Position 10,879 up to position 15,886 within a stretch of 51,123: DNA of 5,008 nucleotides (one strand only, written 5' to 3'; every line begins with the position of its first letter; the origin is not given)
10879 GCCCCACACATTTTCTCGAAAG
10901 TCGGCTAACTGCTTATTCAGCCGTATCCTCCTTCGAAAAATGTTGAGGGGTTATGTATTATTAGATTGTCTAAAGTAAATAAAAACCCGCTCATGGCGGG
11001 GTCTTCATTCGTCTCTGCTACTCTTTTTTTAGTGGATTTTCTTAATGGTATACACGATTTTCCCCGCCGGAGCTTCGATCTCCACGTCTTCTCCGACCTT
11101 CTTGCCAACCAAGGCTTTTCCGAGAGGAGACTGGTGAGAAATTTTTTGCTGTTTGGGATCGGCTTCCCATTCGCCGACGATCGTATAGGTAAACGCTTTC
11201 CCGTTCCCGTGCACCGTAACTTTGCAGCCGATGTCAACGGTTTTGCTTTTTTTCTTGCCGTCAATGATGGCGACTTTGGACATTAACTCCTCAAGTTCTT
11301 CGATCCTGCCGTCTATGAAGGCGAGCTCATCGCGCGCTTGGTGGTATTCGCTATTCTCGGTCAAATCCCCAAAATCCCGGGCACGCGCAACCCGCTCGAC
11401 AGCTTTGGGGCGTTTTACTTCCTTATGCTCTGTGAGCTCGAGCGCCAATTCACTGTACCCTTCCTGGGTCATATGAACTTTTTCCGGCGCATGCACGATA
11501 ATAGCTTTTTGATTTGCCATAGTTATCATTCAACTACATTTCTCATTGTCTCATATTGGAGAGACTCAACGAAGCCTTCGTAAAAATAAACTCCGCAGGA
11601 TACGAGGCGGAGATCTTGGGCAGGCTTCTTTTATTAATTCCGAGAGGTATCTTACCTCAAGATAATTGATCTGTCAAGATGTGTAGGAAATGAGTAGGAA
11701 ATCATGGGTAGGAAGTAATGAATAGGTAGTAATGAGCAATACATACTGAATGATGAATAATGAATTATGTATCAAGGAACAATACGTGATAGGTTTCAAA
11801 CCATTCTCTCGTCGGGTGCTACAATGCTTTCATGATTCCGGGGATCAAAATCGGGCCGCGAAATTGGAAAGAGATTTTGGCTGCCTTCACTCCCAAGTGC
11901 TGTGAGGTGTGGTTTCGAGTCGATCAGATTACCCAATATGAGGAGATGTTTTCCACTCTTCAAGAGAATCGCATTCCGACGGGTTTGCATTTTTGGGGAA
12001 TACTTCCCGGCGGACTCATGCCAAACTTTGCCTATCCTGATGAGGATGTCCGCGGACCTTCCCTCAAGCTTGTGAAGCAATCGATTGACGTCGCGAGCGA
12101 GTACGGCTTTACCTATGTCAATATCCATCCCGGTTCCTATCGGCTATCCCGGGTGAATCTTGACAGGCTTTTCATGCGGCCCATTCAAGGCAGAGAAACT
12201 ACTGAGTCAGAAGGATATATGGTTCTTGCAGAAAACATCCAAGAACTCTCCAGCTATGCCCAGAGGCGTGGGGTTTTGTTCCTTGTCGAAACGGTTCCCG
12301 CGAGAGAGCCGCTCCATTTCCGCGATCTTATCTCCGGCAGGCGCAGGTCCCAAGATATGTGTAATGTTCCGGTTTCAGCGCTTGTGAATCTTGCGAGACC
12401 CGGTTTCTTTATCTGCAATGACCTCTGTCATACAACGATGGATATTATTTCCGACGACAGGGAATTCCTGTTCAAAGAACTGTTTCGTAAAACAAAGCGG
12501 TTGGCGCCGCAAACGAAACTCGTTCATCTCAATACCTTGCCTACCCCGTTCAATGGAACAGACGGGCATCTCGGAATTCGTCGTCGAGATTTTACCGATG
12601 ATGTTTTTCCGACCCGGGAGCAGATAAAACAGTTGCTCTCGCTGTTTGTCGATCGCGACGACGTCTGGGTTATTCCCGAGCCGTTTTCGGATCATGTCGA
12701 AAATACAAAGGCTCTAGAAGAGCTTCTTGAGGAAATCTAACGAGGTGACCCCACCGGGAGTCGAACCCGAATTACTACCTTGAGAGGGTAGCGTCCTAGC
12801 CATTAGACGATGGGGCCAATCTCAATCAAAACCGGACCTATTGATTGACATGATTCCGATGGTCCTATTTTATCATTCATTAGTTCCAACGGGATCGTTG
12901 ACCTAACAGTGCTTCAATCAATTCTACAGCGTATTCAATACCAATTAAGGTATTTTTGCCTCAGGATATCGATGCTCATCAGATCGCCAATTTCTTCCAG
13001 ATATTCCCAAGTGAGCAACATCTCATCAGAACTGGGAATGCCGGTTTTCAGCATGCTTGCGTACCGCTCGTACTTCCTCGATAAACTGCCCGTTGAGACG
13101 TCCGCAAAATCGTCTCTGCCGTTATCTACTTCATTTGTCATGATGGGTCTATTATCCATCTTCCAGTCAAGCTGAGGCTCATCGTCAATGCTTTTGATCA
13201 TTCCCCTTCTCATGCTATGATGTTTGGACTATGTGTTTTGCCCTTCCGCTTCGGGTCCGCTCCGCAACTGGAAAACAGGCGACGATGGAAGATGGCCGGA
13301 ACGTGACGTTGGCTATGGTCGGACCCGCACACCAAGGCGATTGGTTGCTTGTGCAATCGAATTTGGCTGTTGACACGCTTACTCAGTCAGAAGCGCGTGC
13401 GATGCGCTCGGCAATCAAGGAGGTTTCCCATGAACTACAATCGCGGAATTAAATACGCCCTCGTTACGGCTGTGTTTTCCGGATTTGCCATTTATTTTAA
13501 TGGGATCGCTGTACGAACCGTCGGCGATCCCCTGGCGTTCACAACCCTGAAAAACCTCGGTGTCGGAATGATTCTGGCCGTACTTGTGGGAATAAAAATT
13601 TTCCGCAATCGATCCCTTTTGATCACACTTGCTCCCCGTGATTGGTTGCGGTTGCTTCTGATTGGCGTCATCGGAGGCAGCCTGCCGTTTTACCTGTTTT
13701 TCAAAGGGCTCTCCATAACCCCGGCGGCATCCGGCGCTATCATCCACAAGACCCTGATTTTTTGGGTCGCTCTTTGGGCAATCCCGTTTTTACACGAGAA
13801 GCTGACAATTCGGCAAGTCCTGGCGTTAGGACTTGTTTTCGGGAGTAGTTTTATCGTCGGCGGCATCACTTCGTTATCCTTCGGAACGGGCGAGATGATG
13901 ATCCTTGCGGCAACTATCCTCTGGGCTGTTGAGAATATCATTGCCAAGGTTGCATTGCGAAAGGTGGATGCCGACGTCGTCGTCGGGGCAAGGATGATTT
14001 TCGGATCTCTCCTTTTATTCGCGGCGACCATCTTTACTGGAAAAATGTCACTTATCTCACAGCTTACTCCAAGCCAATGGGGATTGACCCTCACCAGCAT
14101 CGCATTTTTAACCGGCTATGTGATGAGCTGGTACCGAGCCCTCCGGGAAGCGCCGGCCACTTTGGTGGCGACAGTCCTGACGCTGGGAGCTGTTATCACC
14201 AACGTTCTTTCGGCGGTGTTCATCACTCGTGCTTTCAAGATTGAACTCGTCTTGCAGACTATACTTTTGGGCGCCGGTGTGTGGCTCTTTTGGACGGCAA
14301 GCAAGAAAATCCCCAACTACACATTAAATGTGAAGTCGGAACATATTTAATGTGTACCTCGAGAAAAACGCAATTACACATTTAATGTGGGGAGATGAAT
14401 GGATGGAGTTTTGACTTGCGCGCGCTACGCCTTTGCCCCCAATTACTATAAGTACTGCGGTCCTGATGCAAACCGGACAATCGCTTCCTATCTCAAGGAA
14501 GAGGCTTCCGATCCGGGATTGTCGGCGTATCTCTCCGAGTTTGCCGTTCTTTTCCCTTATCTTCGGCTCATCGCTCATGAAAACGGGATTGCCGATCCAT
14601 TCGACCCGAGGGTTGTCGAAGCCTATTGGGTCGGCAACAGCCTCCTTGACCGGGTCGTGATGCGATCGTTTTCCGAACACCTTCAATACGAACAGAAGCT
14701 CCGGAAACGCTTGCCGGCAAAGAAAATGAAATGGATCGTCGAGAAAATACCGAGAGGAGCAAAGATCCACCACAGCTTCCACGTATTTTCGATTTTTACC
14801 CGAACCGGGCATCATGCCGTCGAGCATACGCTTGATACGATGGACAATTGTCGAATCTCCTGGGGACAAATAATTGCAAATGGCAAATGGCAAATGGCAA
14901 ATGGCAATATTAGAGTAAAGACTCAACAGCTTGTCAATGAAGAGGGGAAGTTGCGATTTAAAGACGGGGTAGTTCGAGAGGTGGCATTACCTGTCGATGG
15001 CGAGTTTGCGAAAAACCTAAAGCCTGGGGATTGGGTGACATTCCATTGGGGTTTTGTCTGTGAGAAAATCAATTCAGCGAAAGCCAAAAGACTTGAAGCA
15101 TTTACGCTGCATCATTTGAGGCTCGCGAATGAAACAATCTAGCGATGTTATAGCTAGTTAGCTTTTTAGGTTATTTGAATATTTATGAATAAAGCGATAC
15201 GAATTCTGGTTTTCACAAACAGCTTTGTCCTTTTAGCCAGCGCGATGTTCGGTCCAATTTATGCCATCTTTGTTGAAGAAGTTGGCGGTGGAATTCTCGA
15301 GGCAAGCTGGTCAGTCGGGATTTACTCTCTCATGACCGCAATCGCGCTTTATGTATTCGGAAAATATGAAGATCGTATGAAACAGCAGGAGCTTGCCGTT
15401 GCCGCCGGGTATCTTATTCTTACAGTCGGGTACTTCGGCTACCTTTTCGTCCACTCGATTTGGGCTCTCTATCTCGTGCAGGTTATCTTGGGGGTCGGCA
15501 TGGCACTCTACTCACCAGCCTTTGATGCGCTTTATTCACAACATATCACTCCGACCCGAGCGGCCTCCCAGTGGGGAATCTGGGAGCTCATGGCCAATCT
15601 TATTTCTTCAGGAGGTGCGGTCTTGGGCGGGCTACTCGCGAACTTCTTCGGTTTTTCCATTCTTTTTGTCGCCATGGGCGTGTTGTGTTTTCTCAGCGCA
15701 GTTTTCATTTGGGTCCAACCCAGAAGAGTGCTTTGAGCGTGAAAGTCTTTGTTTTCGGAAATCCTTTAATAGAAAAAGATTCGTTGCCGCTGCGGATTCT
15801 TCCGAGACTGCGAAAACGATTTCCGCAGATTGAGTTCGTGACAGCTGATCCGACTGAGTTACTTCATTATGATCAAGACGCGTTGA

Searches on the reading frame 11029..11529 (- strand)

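Call 80: search_protein_families(library=pfam, proteins=[window:11029-11529:-], max_evalue=0.001)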
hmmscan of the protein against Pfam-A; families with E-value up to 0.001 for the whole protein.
window:11029-11529:- (166 aa): 2 families
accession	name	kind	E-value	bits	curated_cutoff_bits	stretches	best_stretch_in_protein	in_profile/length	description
PF01272.25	GreA_GreB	-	4.2e-27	94.4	26.9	1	95-166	3-76/77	Transcription elongation factor, GreA/GreB, C-term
PF03449.20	GreA_GreB_N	-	2.1e-24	85.9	24.5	1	19-88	2-71/71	Transcription elongation factor, N-terminal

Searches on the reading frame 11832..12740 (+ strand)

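Call 78: search_protein_families(library=pfam, proteins=[window:11832-12740:+], max_evalue=0.00001)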
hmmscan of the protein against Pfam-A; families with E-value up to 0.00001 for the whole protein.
window:11832-12740:+ (302 aa): 1 family
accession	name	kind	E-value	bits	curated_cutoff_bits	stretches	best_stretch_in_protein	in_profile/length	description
PF01261.30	AP_endonuc_2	-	3.3e-17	63.5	31.1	1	36-299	26-243/249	Xylose isomerase-like TIM barrel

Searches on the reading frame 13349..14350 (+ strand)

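Call 78: search_protein_families(library=pfam, proteins=[window:13349-14350:+], max_evalue=0.00001)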
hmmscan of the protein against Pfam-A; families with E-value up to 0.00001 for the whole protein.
window:13349-14350:+ (333 aa): 1 family
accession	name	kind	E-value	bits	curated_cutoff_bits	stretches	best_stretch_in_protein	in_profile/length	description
PF00892.27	EamA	-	4.9e-32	111.5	28.2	2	32-170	2-133/135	EamA-like transporter family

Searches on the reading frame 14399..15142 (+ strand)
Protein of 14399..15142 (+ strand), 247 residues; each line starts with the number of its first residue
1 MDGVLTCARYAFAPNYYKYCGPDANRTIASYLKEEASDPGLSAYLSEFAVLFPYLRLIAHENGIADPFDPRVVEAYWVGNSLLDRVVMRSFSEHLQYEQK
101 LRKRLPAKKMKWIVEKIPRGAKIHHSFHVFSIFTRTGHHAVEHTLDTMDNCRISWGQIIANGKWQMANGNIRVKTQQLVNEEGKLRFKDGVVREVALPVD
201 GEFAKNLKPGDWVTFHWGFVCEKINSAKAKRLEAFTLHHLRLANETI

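Call 80: search_protein_families(library=pfam, proteins=[window:14399-15142:+], max_evalue=0.001)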
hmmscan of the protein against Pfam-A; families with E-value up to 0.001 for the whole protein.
window:14399-15142:+ (247 aa): 2 families
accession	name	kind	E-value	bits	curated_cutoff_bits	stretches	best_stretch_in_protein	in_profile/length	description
PF19927.4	DUF6390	-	3.7e-56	190.8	25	1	2-246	4-240/244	Family of unknown function (DUF6390)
PF01455.23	HupF_HypC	-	4.4e-05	24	28.5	1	183-233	17-62/65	HupF/HypC family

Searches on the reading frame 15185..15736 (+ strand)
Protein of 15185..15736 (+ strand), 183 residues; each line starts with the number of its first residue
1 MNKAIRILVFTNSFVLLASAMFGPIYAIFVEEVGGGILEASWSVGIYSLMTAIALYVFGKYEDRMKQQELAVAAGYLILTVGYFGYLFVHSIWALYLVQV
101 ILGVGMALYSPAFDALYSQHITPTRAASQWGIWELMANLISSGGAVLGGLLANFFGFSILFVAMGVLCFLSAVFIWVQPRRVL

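Call 80: search_protein_families(library=pfam, proteins=[window:15185-15736:+], max_evalue=0.001)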
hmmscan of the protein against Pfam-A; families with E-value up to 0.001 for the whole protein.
window:15185-15736:+ (183 aa): 2 families
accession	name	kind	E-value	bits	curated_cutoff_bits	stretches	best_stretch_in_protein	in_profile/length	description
PF07690.21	MFS_1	-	8.3e-22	78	33.4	1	9-177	2-172/347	Major Facilitator Superfamily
PF05977.19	MFS_3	-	1e-05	24.6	27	1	69-180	83-190/524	Transmembrane secretion effector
